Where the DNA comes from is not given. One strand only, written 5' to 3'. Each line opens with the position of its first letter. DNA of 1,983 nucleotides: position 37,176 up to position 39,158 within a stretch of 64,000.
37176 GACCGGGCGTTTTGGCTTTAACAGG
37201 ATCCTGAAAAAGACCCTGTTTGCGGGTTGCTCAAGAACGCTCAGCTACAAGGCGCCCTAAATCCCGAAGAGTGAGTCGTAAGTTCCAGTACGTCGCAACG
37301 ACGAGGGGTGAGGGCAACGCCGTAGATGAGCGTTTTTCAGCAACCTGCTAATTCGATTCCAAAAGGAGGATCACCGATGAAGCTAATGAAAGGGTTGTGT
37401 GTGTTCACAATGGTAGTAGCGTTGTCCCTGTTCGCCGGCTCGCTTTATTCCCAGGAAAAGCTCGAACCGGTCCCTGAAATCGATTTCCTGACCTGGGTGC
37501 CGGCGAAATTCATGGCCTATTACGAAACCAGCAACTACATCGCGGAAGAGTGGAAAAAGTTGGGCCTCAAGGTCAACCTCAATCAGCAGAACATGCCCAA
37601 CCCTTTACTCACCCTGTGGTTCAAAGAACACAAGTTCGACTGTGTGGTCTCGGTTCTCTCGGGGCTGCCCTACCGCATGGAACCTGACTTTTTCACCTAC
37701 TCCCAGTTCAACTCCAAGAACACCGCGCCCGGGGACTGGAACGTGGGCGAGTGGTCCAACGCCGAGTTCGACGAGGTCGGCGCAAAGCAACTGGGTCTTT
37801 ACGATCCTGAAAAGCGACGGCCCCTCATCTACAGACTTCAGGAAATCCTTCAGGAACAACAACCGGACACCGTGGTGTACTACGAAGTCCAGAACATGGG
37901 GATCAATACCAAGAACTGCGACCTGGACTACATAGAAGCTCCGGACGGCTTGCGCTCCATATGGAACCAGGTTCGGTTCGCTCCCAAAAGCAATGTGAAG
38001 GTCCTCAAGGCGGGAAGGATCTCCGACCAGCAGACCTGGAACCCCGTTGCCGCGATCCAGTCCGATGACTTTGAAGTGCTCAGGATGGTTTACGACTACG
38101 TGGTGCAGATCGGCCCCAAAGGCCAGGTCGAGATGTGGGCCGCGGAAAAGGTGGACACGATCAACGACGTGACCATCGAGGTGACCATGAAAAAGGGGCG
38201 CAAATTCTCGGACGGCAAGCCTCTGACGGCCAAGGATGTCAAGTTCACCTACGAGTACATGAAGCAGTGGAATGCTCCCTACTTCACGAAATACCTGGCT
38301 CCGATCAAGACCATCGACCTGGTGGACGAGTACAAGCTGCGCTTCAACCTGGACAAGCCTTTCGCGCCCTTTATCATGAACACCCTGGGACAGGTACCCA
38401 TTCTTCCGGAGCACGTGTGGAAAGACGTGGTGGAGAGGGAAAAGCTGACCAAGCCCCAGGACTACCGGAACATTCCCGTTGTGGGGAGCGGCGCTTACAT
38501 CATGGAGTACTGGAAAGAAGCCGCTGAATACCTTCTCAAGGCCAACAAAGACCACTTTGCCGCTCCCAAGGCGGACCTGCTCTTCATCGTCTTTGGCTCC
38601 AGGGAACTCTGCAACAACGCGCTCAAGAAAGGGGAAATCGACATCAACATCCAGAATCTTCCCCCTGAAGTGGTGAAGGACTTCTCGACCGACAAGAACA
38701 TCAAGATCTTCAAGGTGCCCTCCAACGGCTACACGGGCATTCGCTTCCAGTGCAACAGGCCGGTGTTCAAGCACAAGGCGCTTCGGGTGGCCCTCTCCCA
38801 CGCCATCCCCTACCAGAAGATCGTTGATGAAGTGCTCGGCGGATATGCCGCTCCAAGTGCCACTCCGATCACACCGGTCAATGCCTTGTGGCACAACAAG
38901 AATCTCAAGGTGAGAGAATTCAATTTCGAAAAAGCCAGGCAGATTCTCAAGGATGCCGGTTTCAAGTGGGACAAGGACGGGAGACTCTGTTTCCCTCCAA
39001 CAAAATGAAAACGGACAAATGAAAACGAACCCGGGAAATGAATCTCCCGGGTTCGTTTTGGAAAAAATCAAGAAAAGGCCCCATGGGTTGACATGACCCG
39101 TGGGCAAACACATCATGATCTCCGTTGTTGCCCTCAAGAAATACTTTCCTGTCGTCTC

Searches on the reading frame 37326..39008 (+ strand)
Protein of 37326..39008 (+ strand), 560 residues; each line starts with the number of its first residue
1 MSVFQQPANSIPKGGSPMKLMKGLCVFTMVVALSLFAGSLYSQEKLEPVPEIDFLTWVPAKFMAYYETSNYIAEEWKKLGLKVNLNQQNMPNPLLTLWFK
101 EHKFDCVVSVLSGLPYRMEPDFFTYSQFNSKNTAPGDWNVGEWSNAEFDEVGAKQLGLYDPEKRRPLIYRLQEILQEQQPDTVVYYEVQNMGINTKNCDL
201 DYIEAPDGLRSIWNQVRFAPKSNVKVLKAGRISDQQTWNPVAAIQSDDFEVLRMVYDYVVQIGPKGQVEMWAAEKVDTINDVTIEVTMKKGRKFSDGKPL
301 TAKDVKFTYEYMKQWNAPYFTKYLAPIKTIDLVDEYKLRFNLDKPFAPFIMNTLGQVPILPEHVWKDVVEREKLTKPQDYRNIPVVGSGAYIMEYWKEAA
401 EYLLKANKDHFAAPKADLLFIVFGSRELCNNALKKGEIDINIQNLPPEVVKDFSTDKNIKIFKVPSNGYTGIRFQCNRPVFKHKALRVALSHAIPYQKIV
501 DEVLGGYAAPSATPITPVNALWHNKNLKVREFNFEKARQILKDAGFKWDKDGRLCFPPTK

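Call 9: search_protein_families(library=pfam, proteins=[window:37326-39008:+], max_evalue=0.00001)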
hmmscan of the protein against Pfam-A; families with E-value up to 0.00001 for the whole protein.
window:37326-39008:+ (560 aa): 1 family
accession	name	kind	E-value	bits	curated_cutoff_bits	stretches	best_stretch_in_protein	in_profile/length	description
PF00496.27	SBP_bac_5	-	3.6e-59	201.2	32.4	1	268-552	2-284/368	Bacterial extracellular solute-binding proteins, family 5 Middle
